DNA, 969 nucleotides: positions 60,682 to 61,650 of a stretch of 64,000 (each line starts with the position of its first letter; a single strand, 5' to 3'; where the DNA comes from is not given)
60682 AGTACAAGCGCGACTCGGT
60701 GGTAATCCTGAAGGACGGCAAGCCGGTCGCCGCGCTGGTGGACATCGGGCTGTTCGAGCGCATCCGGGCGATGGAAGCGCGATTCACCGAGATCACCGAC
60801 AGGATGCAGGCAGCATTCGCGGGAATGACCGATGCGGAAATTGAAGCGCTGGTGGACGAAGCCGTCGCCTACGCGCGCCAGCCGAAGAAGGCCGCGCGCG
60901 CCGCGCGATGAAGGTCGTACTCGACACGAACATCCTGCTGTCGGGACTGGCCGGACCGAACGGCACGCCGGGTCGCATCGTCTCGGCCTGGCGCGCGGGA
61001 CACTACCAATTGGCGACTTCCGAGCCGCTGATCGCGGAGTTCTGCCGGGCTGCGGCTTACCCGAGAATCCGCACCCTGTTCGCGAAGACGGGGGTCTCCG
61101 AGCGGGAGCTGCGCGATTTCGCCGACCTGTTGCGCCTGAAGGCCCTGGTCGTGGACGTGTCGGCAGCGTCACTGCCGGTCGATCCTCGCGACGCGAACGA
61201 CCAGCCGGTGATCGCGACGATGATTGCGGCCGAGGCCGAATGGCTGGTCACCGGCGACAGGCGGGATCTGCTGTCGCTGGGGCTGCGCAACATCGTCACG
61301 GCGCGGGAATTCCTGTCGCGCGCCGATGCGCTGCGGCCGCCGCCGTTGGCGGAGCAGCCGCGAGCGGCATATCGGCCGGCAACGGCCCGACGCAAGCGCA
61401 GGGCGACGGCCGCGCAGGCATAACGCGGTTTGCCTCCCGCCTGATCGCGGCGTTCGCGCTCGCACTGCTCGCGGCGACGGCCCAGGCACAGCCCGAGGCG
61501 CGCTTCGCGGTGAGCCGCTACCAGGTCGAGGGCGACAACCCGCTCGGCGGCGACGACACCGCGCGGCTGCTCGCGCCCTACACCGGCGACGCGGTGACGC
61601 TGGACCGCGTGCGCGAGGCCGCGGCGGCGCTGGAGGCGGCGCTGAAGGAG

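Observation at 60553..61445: Phd/PIN toxin-antitoxin cassette embedded inside the TPS operon; TpsB left without a canonical start codon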

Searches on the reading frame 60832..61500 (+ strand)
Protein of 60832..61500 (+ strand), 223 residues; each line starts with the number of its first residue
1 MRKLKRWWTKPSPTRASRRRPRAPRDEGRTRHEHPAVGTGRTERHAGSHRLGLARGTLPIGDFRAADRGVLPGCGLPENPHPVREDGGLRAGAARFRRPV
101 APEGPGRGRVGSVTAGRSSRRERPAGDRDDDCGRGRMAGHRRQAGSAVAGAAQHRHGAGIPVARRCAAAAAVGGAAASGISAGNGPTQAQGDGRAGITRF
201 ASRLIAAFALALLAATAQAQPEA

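Call 4: search_protein_families(library=pfam, proteins=[window:60908-61423:+], max_evalue=0.01)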
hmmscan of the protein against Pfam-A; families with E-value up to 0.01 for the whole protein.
window:60908-61423:+ (171 aa): 3 families
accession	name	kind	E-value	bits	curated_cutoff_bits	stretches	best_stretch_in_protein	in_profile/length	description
PF13470.12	PIN_3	-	8.1e-17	62.5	27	1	2-119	1-115/115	PIN domain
PF01850.27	PIN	-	4e-06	27.9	23.6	1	3-119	1-113/120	PIN domain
PF10130.15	PIN_2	-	0.00025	21.7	22.4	1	4-127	1-121/133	PIN domain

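Call 9: find_homologous_proteins(query=window:60908-61423:+)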
Query window:60908-61423:+ (171 aa): 99 proteins with E <= 0.001 among 760 candidates.
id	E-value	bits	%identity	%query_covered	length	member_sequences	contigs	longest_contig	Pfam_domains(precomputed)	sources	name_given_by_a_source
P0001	7.7e-103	359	100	100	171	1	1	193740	PF01850.28,PF13470.13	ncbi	-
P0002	4.1e-69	249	71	100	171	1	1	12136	PF01850.28,PF13470.13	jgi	-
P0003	3.3e-68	247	71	100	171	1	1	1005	PF01850.28,PF13470.13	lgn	-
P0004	6.9e-68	245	71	91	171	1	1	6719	PF01850.28,PF13470.13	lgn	-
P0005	2.6e-67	244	68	100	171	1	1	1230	PF01850.28,PF13470.13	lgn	-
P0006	7.1e-67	242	69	100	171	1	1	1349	PF01850.28,PF10130.16,PF13470.13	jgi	-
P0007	3.9e-65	237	66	88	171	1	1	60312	PF01850.28,PF13470.13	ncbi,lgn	-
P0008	3.7e-63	230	67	100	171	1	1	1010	PF01850.28,PF13470.13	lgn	-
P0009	1.2e-59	219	61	100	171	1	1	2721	PF01850.28,PF13470.13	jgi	-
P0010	2.6e-59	218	62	100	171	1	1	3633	PF01850.28,PF13470.13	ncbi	-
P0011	3.7e-59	217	60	88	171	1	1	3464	PF01850.28,PF13470.13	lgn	-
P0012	1.4e-58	215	63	98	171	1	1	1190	PF01850.28,PF13470.13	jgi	jgi:uncharacterized protein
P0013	5.5e-58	213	60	97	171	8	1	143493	PF01850.28,PF13470.13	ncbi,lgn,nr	ncbi:MAG: putative toxin-antitoxin system toxin component, PIN family [Burkholderiales bacterium]|nr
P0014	7.4e-58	213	62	91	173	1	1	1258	PF01850.28,PF13470.13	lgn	-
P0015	3.5e-57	211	61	88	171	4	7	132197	PF01850.28,PF13470.13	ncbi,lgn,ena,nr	ncbi:MAG: putative toxin-antitoxin system toxin component, PIN family [Burkholderiales bacterium]|nr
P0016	3.2e-54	201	58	100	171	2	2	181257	PF01850.28,PF13470.13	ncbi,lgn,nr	ncbi:MAG: putative toxin-antitoxin system toxin component, PIN family [Burkholderiales bacterium]|nr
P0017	1.9e-53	199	59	91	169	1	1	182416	PF01850.28,PF13470.13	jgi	-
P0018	4.1e-44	168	59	84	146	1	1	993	PF01850.28,PF13470.13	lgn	-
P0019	2.8e-42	162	56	83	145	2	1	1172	PF13470.13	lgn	-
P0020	8.5e-42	161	57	84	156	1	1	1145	PF01850.28,PF13470.13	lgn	-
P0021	1.1e-41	160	53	84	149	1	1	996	PF13470.13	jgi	jgi:uncharacterized protein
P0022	1.2e-41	160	56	84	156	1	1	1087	PF01850.28,PF13470.13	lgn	-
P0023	2.9e-41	159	55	84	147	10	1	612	PF13470.13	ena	-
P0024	2.2e-40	156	54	85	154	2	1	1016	PF01850.28,PF13470.13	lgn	-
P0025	4.6e-40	155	53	85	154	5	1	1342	PF01850.28,PF13470.13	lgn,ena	-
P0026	5.1e-40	155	55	81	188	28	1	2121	PF13470.13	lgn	-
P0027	6.2e-40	155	54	83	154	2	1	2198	PF13470.13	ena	-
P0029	1.5e-39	153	49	96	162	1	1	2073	PF13470.13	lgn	-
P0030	1.6e-39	153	51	85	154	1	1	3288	PF01850.28,PF13470.13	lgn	-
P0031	3.4e-39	152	55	81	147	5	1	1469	PF01850.28,PF13470.13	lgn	-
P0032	3.4e-39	152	55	81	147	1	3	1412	PF13470.13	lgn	-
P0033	4.7e-39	152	52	85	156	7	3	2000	PF01850.28,PF13470.13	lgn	-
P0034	9.0e-39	151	47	96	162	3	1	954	PF13470.13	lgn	-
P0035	9.1e-39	151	47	98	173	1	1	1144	PF13470.13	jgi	jgi:putative PIN family toxin of toxin-antitoxin system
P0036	1.1e-38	151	53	84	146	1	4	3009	PF01850.28,PF13470.13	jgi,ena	-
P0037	1.4e-38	150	54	81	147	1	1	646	PF01850.28,PF13470.13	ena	-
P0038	3.1e-38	149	47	98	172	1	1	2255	PF01850.28,PF13470.13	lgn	-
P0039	3.1e-38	149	52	84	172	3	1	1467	PF01850.28,PF13470.13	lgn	-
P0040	7.2e-38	148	46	96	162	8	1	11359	PF01850.28,PF13470.13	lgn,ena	-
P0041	2.7e-37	146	52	81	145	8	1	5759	PF13470.13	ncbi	-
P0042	3.9e-37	146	49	85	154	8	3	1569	PF01850.28,PF13470.13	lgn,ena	-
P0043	5.6e-37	145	46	96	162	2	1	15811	PF13470.13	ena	-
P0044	2.2e-36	143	45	96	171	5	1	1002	PF01850.28,PF13470.13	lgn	-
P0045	2.6e-36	143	46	96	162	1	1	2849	PF13470.13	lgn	-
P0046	3.1e-35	139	51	81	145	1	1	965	PF13470.13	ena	-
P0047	2.5e-23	101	44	81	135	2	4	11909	PF13470.13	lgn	-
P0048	1.9e-22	98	46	81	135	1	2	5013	PF01850.28,PF13470.13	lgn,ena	-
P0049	1.4e-21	95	45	81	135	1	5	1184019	PF13470.13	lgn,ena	-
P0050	5.4e-21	93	45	81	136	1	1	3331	PF01850.28,PF10130.16,PF13470.13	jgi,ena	jgi:putative PIN family toxin of toxin-antitoxin system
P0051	4.7e-20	90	45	81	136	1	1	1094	PF01850.28,PF10130.16,PF13470.13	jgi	-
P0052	1.3e-19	89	43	84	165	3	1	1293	PF13470.13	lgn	-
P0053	1.5e-19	88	47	80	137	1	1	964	PF13470.13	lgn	-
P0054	1.6e-19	88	44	82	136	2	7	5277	PF13470.13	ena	-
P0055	4.6e-19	87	44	81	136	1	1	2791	PF01850.28,PF10130.16,PF13470.13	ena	-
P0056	1.3e-18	85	46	79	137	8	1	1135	PF01850.28,PF13470.13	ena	-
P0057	1.9e-18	85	44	81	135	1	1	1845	PF01850.28,PF13470.13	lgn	-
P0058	2.4e-18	85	44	81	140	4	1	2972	PF01850.28,PF10130.16,PF13470.13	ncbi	-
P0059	3.5e-18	84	43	81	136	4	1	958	PF01850.28,PF10130.16,PF13470.13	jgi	jgi:putative PIN family toxin of toxin-antitoxin system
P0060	9.3e-18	83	45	79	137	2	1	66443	PF13470.13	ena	-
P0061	2.5e-17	81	42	81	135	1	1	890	PF01850.28,PF13470.13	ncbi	-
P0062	2.9e-17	81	44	79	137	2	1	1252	PF13470.13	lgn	-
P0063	3.3e-17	81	41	79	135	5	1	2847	PF13470.13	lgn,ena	-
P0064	4.0e-17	81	45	81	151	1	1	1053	PF01850.28,PF13470.13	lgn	-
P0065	4.3e-15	74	42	80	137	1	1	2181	PF13470.13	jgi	jgi:putative PIN family toxin of toxin-antitoxin system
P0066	4.9e-15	74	37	80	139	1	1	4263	PF13470.13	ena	-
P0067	6.2e-15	73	39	80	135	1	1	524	PF13470.13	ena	-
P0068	1.1e-13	69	38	80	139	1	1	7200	PF13470.13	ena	-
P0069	5.2e-13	67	39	83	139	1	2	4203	PF13470.13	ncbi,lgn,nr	ncbi:MAG: putative toxin-antitoxin system toxin component, PIN family [Pseudomonadota bacterium]|nr:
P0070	5.9e-13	67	38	81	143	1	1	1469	PF13470.13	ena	-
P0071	1.3e-12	66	39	81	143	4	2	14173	PF13470.13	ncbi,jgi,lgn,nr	ncbi:MAG: putative toxin-antitoxin system toxin component, PIN family [Anaerolineales bacterium]|nr:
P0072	3.4e-12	65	38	81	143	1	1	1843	PF13470.13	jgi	-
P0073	4.8e-12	64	38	81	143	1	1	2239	PF13470.13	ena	-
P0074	1.1e-11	63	36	82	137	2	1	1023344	PF13470.13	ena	-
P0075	1.2e-11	63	38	82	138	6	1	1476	PF13470.13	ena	-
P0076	1.8e-11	62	38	73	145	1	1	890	PF01850.28,PF10130.16,PF13470.13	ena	-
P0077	2.4e-11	62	37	80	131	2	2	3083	PF01850.28,PF13470.13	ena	-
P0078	4.0e-11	61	36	79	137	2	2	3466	PF13470.13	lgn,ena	-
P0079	7.7e-11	60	39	82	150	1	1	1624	PF13470.13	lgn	-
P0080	1.1e-10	60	34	80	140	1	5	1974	PF01850.28,PF10130.16,PF13470.13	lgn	-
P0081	1.4e-10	59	37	79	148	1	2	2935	PF13470.13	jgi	jgi:putative PIN family toxin of toxin-antitoxin system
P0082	1.5e-10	59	35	80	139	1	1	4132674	PF13470.13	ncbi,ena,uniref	ncbi:putative toxin-antitoxin system toxin component, PIN family [Lichenicoccus sp.]|uniref:putative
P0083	3.0e-9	55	35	73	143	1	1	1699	PF13470.13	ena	-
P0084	3.2e-9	55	35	73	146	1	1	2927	PF13470.13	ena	-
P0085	3.2e-9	55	35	73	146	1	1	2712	PF13470.13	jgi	-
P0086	3.9e-9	55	36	79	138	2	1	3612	PF01850.28,PF13470.13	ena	-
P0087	6.3e-9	54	39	81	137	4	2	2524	PF13470.13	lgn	-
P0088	6.9e-9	54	37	82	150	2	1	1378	PF13470.13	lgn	-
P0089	1.6e-8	53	39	67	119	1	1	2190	PF13470.13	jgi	jgi:putative PIN family toxin of toxin-antitoxin system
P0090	3.1e-8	52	39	79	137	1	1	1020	PF13470.13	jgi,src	-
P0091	4.3e-7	48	37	80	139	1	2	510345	PF01850.28,PF13470.13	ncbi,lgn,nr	ncbi:MAG: putative toxin-antitoxin system toxin component, PIN family [Candidatus Methanosuratus sp.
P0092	8.5e-6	44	39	67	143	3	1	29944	PF25174.2,PF23381.2,PF25175.2,PF13470.13,PF00400.39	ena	-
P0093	2.6e-5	42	39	81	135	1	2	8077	PF01850.28,PF13470.13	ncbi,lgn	-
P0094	3.2e-5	42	33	80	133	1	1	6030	PF01850.28,PF13470.13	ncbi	ncbi:MAG: putative toxin-antitoxin system toxin component, PIN family [archaeon]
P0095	4.0e-5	42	42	51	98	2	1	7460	PF13470.13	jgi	jgi:predicted nucleic acid-binding protein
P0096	4.1e-5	42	39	80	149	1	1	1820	PF13470.13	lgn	-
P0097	6.0e-5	41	36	73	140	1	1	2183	PF13470.13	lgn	-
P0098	2.1e-4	39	35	80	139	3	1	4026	PF01850.28,PF13470.13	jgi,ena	-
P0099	8.2e-4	37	37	73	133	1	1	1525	PF13470.13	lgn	-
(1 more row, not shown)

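Call 11: find_encoding_contigs(protein=P0013, flank=6000, max_places=4)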
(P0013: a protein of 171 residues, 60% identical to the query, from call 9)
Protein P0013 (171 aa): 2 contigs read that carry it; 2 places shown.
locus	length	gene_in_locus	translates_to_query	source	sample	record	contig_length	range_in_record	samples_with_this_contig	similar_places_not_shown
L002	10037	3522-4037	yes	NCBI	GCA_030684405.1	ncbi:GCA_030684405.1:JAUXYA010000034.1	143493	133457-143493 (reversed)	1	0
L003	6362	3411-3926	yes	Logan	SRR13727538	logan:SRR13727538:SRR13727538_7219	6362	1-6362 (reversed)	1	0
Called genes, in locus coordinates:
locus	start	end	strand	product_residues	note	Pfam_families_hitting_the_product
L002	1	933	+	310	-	?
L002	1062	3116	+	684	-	PF04773:FecR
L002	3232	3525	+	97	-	PF02604:PhdYeFM_antitox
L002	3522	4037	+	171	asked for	PF01850:PIN (weak), PF13470:PIN_3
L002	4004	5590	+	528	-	PF07244:POTRA (faint), PF08479:POTRA_2, PF03865:ShlB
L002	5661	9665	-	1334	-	PF00317:Ribonuc_red_lgN (weak), PF02867:Ribonuc_red_lgC, PF14890:Intein_splicing, PF14528:LAGLIDADG_3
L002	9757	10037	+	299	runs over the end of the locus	PF00378:ECH_1, PF16113:ECH_2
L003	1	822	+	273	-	?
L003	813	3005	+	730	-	PF04773:FecR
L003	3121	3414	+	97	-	PF02604:PhdYeFM_antitox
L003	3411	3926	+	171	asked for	PF01850:PIN (weak), PF13470:PIN_3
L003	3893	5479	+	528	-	PF07244:POTRA (faint), PF08479:POTRA_2, PF03865:ShlB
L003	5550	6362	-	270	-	?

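Call 14: find_encoding_contigs(protein=P0015, flank=6000, max_places=4)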
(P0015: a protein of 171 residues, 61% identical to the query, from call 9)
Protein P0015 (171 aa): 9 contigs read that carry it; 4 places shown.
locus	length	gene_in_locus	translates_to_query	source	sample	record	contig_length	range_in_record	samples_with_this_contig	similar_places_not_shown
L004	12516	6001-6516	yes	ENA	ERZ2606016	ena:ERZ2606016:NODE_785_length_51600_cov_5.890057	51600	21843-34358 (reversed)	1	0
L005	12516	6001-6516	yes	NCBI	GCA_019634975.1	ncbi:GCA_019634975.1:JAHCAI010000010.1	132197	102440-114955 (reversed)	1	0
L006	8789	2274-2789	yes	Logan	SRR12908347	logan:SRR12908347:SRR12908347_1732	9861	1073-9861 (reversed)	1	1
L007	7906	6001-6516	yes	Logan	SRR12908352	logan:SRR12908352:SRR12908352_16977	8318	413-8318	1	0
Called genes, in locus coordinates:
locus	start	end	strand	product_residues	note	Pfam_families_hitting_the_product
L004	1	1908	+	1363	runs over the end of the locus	PF05860:TPS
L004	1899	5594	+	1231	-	PF04773:FecR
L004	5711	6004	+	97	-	PF02604:PhdYeFM_antitox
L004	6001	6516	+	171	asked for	PF01850:PIN, PF13470:PIN_3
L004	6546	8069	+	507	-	PF08479:POTRA_2, PF03865:ShlB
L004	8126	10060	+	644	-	PF06271:RDD, PF12796:Ank_2, PF00023:Ank (weak), PF13606:Ank_3 (faint)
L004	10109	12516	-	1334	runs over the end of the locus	PF00317:Ribonuc_red_lgN (weak), PF02867:Ribonuc_red_lgC, PF14890:Intein_splicing, PF14528:LAGLIDADG_3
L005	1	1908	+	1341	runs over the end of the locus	PF05860:TPS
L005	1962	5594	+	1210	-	PF04773:FecR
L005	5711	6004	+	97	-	PF02604:PhdYeFM_antitox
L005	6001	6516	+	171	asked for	PF01850:PIN, PF13470:PIN_3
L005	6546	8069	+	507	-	PF08479:POTRA_2, PF03865:ShlB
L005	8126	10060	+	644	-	PF06271:RDD, PF12796:Ank_2, PF00023:Ank (weak), PF13606:Ank_3 (faint)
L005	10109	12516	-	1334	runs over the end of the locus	PF00317:Ribonuc_red_lgN (weak), PF02867:Ribonuc_red_lgC, PF14890:Intein_splicing, PF14528:LAGLIDADG_3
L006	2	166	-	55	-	?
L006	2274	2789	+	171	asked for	PF01850:PIN, PF13470:PIN_3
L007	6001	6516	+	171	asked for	PF01850:PIN, PF13470:PIN_3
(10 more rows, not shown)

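Call 15: find_encoding_contigs(protein=P0016, flank=6000, max_places=3)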
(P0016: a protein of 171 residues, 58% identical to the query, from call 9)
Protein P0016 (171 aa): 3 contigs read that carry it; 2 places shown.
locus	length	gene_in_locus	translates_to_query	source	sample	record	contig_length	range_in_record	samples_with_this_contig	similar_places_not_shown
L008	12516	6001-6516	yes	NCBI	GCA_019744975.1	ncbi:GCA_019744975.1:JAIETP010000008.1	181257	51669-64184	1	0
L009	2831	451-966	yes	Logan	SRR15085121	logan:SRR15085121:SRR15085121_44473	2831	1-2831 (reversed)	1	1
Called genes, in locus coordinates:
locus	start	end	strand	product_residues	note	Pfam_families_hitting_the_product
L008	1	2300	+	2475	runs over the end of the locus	PF05860:TPS, PF19417:RnlA_toxin_N (faint)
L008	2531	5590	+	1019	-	PF04773:FecR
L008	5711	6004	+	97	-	PF02604:PhdYeFM_antitox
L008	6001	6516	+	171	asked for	PF01850:PIN, PF13470:PIN_3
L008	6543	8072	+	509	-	PF07244:POTRA (faint), PF08479:POTRA_2, PF03865:ShlB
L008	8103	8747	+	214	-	PF14206:Cys_rich_CPCC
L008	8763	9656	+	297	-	PF14206:Cys_rich_CPCC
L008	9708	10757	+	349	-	PF14206:Cys_rich_CPCC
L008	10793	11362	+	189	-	-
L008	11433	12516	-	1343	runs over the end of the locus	PF00317:Ribonuc_red_lgN (weak), PF02867:Ribonuc_red_lgC, PF14890:Intein_splicing, PF14528:LAGLIDADG_3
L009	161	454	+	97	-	PF02604:PhdYeFM_antitox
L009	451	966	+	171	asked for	PF01850:PIN, PF13470:PIN_3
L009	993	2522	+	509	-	PF07244:POTRA (faint), PF08479:POTRA_2, PF03865:ShlB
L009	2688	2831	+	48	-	?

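Call 17: find_encoding_contigs(protein=P0001, flank=3000, max_places=3)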
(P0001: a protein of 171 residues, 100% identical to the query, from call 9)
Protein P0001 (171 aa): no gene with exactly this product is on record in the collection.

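Call 18: find_encoding_contigs(protein=P0002, flank=6000, max_places=3)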
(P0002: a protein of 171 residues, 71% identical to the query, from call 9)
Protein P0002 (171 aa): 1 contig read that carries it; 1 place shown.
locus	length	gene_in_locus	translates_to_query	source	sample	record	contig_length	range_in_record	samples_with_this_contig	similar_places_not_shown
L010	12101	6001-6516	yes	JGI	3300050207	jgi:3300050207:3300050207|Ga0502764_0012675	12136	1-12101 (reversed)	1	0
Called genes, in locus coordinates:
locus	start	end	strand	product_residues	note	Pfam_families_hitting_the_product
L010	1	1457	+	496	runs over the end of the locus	?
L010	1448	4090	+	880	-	-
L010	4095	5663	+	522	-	PF08479:POTRA_2, PF03865:ShlB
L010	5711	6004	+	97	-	PF02604:PhdYeFM_antitox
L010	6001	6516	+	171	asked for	PF01850:PIN, PF13470:PIN_3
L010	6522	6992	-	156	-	PF09970:DUF2204 (faint)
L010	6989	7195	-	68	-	-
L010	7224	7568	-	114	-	PF01934:HepT-like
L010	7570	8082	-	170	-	PF01909:NTP_transf_2, PF18765:Polbeta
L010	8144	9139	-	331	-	PF02628:COX15-CtaA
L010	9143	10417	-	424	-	PF03453:MoeA_N, PF00994:MoCF_biosynth, PF03454:MoeA_C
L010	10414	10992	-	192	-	PF12804:NTP_transf_3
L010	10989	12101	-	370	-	?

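Call 19: find_encoding_contigs(protein=P0007, flank=6000, max_places=3)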
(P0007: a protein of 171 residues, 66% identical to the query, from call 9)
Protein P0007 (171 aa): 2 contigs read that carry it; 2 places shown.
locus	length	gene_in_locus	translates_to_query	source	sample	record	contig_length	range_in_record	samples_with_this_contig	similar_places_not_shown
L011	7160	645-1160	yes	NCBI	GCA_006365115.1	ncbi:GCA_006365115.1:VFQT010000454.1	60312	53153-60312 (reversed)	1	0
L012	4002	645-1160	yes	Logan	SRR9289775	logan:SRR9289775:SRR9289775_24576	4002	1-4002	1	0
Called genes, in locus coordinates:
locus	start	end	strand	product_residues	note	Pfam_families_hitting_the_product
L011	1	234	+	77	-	?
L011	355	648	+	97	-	PF02604:PhdYeFM_antitox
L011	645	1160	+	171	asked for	PF01850:PIN (weak), PF13470:PIN_3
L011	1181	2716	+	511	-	PF07244:POTRA (faint), PF08479:POTRA_2, PF03865:ShlB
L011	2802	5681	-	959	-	PF00317:Ribonuc_red_lgN (weak), PF02867:Ribonuc_red_lgC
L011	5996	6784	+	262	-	PF00378:ECH_1, PF16113:ECH_2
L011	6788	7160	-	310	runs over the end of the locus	PF00392:GntR (weak), PF13545:HTH_Crp_2 (faint), PF07729:FCD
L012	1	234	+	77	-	?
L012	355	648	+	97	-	PF02604:PhdYeFM_antitox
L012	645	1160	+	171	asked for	PF01850:PIN (weak), PF13470:PIN_3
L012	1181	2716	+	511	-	PF07244:POTRA (faint), PF08479:POTRA_2, PF03865:ShlB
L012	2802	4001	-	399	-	?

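Call 20: find_encoding_contigs(protein=P0017, flank=6000, max_places=3)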
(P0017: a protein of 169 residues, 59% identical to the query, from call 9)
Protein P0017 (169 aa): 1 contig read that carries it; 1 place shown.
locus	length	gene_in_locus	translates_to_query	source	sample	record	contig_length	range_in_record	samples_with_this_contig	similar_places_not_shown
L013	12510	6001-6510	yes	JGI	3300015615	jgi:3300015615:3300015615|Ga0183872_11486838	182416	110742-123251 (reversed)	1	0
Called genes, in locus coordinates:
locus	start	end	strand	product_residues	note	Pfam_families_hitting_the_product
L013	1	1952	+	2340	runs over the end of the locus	PF05860:TPS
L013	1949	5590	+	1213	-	-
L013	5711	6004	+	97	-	PF02604:PhdYeFM_antitox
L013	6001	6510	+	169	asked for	PF01850:PIN, PF13470:PIN_3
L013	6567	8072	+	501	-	PF08479:POTRA_2, PF03865:ShlB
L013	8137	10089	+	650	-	PF06271:RDD, PF12796:Ank_2 (weak), PF13857:Ank_5, PF00023:Ank (weak), PF13606:Ank_3 (faint)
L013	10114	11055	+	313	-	PF14206:Cys_rich_CPCC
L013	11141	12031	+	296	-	PF14206:Cys_rich_CPCC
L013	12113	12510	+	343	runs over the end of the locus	PF14206:Cys_rich_CPCC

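Call 25: find_related_loci(query=A2, collection=metagenome_contigs, flank=3000)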
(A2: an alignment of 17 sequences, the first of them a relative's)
Query A2 (171 aa) in metagenome_contigs; peptide patterns used: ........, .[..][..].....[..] (x = any residue, [..] = any of these).
600 stretches matched a pattern (row limit reached: there are more); 456 encode a relative of the query (tblastn E <= 1e-3); the best 80 are kept; 80 distinct loci.
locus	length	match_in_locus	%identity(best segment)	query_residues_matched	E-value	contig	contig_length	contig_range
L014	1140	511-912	41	1-138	1e-29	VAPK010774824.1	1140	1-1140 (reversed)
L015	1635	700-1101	44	1-135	3e-28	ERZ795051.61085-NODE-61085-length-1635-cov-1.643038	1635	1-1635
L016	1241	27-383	47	1-124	4e-24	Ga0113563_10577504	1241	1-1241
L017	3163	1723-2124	42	1-138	3e-22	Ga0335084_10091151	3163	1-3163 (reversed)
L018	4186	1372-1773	38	1-138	3e-22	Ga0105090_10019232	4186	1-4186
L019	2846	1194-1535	43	1-118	4e-22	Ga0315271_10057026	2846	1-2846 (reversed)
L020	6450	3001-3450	38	1-157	4e-21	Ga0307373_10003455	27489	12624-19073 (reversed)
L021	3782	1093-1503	40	1-138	7e-21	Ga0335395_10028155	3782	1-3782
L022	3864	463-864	41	1-135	2e-20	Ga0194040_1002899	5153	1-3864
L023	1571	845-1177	40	1-119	3e-20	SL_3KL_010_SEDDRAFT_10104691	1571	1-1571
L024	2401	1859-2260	40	1-138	9e-20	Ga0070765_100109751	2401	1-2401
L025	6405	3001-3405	39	1-136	2e-19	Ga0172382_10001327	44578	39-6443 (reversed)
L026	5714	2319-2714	38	1-136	6e-19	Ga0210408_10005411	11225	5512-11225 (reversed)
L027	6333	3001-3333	38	1-119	5e-19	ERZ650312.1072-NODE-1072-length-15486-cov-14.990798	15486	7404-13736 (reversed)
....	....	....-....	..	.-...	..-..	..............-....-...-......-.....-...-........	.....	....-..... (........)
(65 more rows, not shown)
